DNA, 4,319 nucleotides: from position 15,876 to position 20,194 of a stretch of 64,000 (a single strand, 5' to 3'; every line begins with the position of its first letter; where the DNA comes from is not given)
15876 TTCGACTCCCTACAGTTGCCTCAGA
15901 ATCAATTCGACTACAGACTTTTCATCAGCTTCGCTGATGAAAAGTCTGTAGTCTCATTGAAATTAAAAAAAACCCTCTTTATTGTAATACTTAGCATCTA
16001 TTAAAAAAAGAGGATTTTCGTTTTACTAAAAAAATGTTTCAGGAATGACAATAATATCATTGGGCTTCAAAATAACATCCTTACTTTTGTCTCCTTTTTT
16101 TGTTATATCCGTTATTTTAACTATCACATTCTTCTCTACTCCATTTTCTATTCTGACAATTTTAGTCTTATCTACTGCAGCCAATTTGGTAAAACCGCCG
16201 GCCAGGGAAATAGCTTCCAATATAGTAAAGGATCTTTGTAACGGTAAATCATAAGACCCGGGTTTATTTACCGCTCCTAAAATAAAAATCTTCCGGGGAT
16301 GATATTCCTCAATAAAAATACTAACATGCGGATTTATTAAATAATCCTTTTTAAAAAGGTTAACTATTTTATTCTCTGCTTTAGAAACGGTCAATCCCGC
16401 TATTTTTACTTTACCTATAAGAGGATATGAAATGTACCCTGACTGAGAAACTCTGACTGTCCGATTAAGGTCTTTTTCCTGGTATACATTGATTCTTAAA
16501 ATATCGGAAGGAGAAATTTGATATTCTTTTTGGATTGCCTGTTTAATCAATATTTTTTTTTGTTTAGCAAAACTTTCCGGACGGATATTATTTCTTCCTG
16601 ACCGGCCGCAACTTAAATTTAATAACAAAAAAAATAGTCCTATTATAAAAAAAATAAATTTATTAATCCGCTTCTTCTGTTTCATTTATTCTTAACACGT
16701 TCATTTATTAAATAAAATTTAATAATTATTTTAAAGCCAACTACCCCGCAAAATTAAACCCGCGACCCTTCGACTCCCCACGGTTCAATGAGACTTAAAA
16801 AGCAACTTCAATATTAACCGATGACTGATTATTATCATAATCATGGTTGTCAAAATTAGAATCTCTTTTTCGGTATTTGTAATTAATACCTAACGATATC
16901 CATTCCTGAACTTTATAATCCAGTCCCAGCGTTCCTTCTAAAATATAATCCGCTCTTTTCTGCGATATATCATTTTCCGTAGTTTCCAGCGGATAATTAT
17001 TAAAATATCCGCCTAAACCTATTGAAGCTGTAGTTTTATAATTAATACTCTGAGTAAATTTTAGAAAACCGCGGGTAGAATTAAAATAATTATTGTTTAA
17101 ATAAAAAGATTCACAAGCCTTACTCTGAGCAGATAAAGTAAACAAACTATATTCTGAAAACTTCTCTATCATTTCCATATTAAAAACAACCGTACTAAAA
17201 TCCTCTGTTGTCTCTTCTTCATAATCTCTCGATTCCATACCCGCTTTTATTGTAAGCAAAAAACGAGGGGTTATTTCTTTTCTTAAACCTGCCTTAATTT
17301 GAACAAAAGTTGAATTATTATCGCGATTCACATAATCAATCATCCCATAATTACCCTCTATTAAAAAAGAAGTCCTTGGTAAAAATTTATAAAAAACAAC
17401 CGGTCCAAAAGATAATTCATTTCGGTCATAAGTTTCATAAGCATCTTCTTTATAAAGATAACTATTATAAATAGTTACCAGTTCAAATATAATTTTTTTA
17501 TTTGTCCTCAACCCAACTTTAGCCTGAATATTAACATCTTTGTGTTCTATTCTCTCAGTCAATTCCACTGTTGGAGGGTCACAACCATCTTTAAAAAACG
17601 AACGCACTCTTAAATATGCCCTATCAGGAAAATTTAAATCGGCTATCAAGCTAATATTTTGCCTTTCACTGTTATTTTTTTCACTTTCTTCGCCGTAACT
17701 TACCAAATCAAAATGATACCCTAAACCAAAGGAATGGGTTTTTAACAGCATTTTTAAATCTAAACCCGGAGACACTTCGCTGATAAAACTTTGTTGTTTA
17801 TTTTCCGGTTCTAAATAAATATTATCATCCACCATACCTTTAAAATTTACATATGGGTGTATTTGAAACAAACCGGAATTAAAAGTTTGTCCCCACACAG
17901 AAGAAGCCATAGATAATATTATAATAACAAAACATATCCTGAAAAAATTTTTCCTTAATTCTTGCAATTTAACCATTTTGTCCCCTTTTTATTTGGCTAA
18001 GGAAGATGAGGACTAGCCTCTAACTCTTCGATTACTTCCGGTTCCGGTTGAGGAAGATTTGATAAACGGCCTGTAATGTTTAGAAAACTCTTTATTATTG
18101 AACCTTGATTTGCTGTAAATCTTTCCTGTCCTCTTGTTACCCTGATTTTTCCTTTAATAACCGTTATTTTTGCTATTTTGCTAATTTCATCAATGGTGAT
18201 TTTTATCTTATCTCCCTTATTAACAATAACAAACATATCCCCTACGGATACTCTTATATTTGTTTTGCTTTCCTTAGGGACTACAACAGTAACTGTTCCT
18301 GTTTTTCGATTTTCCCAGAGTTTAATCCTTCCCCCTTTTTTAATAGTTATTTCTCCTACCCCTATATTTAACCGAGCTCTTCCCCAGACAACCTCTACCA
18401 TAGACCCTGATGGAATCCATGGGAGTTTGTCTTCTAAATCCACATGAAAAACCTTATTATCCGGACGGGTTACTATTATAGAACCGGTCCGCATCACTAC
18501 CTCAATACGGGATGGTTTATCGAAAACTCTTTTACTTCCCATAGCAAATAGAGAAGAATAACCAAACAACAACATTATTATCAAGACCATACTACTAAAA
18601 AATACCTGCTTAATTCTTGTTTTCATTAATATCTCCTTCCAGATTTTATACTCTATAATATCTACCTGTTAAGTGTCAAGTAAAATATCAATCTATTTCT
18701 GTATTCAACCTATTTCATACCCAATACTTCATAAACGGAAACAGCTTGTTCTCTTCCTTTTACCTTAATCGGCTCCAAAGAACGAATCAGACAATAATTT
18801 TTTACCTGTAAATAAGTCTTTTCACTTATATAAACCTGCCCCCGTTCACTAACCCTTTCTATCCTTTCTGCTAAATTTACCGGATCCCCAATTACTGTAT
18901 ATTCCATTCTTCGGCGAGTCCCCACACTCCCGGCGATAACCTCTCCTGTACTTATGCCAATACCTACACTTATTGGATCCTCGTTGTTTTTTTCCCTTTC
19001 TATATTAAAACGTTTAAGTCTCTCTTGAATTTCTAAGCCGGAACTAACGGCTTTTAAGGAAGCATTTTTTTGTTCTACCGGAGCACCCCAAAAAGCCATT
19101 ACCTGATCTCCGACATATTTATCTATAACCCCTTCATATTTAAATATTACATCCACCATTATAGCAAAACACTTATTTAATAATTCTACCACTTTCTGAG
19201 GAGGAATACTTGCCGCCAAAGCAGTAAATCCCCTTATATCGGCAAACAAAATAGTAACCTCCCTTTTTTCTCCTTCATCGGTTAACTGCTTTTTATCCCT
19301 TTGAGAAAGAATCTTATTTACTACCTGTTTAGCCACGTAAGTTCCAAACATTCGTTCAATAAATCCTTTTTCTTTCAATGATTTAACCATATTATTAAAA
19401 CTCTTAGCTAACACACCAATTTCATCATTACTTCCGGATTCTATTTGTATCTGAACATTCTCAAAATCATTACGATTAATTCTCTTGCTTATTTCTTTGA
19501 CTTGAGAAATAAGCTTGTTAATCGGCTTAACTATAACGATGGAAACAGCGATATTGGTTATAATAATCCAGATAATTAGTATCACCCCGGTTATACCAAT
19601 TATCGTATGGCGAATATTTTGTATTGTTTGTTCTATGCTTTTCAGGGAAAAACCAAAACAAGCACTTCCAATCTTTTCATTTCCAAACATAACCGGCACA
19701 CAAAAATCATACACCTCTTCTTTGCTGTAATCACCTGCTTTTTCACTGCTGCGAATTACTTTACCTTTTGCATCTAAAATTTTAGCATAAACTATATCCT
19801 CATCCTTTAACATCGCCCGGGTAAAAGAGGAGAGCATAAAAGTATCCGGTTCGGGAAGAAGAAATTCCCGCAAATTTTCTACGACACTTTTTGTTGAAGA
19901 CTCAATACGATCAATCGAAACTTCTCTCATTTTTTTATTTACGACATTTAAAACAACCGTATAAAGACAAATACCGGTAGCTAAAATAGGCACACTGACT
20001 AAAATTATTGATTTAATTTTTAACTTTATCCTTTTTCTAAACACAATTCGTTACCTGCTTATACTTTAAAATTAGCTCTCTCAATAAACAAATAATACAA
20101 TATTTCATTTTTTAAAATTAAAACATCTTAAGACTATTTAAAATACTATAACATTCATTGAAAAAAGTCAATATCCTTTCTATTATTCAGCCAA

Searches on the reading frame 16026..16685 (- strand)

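Call 77: search_protein_families(library=pfam, proteins=[window:16026-16685:-], max_evalue=0.00001)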
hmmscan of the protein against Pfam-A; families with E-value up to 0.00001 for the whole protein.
window:16026-16685:- (219 aa): 3 families
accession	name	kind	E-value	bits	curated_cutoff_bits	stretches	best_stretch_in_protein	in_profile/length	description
PF02563.21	Poly_export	-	7.8e-23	80.9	28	1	51-125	3-76/77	Polysaccharide biosynthesis/export protein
PF22461.2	SLBB_2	-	2.5e-10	40.8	27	1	132-214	2-79/79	SLBB domain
PF10531.15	SLBB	-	5.1e-09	36.3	27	1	132-181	1-47/55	SLBB domain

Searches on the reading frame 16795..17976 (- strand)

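Call 77: search_protein_families(library=pfam, proteins=[window:16795-17976:-], max_evalue=0.00001)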
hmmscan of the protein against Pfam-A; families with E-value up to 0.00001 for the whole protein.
window:16795-17976:- (393 aa): 1 family
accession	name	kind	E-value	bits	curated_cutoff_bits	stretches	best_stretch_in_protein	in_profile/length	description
PF10082.15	BBP2_2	-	8.1e-14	51.7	23.7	1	34-392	10-377/378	Putative beta-barrel porin 2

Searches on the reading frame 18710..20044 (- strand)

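Call 77: search_protein_families(library=pfam, proteins=[window:18710-20044:-], max_evalue=0.00001)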
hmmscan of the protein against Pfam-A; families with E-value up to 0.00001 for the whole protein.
window:18710-20044:- (444 aa): 2 families
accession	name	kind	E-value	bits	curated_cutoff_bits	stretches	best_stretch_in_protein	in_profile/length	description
PF00211.25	Guanylate_cyc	-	7.9e-31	107.5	21.9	1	259-434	5-176/183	Adenylate and Guanylate cyclase catalytic domain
PF00672.30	HAMP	-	5.4e-09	36.7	25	1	171-225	6-53/53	HAMP domain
